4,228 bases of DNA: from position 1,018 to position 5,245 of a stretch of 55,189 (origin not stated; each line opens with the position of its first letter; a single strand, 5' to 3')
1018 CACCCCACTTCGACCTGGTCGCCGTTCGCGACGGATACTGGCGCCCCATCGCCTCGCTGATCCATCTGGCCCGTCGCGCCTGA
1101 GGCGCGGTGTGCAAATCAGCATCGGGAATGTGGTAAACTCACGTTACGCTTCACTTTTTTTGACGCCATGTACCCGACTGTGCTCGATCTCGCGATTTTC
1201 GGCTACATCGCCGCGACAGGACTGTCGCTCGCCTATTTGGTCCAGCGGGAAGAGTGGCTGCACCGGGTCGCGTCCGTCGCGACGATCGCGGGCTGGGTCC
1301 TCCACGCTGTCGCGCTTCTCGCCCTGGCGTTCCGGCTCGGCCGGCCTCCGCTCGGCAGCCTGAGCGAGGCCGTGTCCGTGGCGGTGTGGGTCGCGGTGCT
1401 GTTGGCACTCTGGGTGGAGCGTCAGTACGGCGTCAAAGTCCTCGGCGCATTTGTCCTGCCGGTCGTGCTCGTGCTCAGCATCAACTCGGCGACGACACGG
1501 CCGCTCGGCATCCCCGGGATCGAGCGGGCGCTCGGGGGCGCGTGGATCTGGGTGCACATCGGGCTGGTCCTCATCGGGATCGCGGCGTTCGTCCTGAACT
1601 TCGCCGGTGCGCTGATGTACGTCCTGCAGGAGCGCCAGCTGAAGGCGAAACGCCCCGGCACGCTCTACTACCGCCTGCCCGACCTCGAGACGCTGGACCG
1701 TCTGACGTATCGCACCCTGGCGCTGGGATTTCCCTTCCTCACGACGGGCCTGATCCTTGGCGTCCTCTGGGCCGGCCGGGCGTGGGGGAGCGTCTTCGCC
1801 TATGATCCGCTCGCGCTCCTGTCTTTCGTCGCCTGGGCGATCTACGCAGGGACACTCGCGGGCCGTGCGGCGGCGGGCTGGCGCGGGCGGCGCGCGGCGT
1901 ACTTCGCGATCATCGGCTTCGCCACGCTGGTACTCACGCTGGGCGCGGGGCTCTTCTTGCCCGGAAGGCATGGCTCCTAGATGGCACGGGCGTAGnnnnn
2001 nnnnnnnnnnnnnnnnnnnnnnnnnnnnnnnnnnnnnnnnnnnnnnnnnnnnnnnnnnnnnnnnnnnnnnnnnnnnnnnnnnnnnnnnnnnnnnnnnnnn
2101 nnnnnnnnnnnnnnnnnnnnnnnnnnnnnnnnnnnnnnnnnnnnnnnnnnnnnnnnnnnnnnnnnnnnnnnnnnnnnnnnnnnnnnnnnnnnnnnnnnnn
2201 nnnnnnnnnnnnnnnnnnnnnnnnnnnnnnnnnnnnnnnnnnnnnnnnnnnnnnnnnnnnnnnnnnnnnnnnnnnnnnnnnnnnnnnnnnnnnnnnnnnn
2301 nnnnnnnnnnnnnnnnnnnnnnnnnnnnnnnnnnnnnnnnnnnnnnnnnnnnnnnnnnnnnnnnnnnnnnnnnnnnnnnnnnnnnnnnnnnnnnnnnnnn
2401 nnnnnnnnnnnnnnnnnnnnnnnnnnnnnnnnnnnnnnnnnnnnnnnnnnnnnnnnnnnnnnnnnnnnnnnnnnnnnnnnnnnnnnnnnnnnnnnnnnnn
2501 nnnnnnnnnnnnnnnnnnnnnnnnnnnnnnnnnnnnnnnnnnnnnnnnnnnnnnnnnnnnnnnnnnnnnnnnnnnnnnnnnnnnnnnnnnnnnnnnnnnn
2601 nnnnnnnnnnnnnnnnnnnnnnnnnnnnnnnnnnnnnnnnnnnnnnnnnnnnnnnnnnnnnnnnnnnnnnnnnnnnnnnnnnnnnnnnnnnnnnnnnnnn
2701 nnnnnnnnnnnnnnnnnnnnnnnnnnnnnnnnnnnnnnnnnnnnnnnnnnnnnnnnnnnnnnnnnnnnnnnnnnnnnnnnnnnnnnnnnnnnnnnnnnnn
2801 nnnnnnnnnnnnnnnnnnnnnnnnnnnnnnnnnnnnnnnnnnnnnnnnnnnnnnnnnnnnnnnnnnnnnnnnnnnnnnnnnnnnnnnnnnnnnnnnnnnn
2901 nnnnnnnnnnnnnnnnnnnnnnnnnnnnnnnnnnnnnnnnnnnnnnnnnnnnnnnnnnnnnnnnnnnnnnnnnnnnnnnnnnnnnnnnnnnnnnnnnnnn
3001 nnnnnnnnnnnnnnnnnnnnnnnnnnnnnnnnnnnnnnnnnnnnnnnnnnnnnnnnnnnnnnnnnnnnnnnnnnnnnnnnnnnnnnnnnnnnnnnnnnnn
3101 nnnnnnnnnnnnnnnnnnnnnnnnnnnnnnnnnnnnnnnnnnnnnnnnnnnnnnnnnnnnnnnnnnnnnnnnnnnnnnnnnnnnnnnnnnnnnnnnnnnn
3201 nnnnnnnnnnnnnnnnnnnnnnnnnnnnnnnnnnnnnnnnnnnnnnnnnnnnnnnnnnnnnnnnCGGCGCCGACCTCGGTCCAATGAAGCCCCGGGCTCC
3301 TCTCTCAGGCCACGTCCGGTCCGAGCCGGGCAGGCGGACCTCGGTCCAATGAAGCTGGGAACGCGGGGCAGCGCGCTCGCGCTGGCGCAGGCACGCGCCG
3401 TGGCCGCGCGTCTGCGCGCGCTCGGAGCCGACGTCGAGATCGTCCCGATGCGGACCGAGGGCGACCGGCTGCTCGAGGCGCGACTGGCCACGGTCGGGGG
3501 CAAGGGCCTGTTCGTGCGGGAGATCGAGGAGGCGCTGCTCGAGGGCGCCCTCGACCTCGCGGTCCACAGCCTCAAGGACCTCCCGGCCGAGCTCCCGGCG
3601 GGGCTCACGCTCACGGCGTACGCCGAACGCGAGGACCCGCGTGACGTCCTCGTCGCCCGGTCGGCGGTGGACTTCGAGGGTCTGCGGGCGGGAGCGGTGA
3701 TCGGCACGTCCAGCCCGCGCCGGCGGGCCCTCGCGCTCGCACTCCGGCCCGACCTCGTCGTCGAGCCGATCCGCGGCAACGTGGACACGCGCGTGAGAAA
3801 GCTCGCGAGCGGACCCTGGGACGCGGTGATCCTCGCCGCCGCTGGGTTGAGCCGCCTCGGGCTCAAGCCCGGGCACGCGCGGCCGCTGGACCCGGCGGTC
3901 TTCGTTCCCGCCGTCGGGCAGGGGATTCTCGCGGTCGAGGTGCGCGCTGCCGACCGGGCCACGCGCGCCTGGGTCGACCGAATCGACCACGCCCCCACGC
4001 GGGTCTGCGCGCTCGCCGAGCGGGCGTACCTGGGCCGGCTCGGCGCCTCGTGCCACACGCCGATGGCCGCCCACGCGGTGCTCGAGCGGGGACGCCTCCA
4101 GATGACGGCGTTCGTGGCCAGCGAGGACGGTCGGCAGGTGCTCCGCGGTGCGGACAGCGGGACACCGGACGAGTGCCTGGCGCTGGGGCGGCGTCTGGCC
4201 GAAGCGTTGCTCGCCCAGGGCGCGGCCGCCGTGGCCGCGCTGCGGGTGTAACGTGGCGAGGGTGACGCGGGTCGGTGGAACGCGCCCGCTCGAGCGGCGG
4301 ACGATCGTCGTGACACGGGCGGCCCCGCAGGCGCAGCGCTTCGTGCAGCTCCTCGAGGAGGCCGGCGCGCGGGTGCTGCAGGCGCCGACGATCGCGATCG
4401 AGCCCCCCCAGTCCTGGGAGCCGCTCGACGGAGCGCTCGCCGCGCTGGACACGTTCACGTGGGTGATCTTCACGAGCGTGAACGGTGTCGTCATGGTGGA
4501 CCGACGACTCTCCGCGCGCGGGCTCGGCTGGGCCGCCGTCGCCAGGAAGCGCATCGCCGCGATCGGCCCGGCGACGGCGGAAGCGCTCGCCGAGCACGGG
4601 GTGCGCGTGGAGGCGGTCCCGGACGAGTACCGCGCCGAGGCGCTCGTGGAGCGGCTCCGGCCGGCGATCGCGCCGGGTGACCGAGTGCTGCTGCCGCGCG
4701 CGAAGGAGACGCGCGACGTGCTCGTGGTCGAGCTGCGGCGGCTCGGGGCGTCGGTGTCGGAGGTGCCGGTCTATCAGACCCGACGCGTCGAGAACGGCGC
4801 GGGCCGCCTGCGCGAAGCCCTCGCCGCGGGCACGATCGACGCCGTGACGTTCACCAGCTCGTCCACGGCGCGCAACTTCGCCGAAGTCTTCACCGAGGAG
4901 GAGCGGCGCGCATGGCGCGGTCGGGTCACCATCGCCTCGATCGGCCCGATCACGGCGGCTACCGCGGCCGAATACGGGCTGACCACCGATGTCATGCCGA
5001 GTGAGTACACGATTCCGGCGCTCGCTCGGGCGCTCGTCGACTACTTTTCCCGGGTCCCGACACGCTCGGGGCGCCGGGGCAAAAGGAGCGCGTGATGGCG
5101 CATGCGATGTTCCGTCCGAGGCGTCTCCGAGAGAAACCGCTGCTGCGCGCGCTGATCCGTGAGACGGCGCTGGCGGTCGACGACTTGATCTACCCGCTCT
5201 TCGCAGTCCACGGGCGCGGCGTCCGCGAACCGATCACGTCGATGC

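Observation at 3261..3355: hemA-hemC junction bridged by a relay of ATGA-overlapped mini-ORFs carried on a repeat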

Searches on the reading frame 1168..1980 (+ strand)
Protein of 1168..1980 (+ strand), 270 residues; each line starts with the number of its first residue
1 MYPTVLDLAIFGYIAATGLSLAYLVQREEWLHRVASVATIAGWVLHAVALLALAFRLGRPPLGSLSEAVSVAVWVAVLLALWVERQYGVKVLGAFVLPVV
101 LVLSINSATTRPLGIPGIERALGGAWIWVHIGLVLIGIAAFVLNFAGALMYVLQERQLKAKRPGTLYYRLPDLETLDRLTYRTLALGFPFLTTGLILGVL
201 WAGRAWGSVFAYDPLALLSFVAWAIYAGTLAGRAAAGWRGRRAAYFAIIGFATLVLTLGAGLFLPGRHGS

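Call 13: search_protein_families(library=pfam, proteins=[window:1168-1980:+])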
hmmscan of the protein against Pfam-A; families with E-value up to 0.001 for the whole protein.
window:1168-1980:+ (270 aa): 1 family
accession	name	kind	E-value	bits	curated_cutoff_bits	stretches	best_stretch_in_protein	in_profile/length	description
PF01578.25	Cytochrom_C_asm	-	5.9e-37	127.8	29.9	1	63-257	2-200/212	Cytochrome C assembly protein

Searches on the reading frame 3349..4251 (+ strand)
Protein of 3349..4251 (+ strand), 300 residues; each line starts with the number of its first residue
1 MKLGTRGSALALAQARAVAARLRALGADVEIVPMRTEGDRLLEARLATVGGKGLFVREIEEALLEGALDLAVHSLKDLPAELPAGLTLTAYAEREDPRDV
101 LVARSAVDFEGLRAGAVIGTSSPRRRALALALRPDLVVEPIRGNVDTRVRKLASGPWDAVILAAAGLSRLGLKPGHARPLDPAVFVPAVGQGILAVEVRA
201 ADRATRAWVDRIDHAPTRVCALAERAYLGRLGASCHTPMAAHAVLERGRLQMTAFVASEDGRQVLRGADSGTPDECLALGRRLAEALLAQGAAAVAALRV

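Call 13: search_protein_families(library=pfam, proteins=[window:3349-4251:+])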
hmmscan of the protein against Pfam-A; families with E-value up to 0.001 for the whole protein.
window:3349-4251:+ (300 aa): 2 families
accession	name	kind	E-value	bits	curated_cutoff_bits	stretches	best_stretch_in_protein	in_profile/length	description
PF01379.25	Porphobil_deam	-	1.8e-77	260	22.1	1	2-206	2-206/207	Porphobilinogen deaminase, dipyromethane cofactor binding domain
PF03900.20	Porphobil_deamC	-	4.6e-15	56.2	26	1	220-288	3-73/74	Porphobilinogen deaminase, C-terminal domain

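Call 24: find_related_loci(query=window:3349-4248:+, collection=metagenome_contigs, flank=4000)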
Query window:3349-4248:+ (300 aa) in metagenome_contigs; peptide patterns used: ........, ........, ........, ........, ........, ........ (x = any residue, [..] = any of these).
600 stretches matched a pattern (row limit reached: there are more); 430 encode a relative of the query (tblastn E <= 1e-3); the best 80 are kept; 80 distinct loci.
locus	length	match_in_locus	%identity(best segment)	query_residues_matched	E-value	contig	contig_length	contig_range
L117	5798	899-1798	87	1-300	1e-153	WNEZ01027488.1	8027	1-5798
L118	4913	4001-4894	86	1-300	2e-151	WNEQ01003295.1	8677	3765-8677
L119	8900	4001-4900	83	1-300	8e-148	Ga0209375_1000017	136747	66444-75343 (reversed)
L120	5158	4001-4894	82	1-298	2e-147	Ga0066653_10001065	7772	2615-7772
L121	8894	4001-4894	84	1-298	3e-140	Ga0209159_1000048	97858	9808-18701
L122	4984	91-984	84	1-298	1e-140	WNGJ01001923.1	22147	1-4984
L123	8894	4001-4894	84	1-298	1e-137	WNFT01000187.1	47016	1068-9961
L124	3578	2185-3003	82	26-298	2e-138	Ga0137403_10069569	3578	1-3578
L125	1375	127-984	80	1-286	7e-145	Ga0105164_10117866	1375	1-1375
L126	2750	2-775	83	43-300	2e-132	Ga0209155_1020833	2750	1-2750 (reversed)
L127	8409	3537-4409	75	1-291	7e-125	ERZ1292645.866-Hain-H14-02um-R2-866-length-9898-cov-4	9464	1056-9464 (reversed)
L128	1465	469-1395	70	1-298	2e-132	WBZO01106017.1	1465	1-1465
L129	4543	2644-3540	73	1-299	1e-121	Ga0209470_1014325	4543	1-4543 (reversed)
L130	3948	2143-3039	73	1-299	2e-122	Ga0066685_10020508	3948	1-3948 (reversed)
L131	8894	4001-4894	70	1-299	8e-120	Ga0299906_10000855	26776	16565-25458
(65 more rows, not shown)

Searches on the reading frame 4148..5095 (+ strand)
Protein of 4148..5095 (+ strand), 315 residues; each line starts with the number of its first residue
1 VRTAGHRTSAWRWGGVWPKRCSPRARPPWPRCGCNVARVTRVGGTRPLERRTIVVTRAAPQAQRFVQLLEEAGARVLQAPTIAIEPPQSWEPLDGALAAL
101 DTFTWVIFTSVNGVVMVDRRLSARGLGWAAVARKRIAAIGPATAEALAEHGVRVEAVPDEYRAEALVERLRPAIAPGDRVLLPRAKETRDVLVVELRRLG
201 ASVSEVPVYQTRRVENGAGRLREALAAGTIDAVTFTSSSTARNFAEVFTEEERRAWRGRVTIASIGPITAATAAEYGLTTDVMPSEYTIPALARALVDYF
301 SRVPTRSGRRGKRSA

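Call 13: search_protein_families(library=pfam, proteins=[window:4148-5095:+])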
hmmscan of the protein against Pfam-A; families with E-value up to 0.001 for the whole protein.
window:4148-5095:+ (315 aa): 1 family
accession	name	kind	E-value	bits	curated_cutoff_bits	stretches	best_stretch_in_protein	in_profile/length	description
PF02602.20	HEM4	-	2e-68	230.4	27.5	1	64-293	2-230/231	Uroporphyrinogen-III synthase HemD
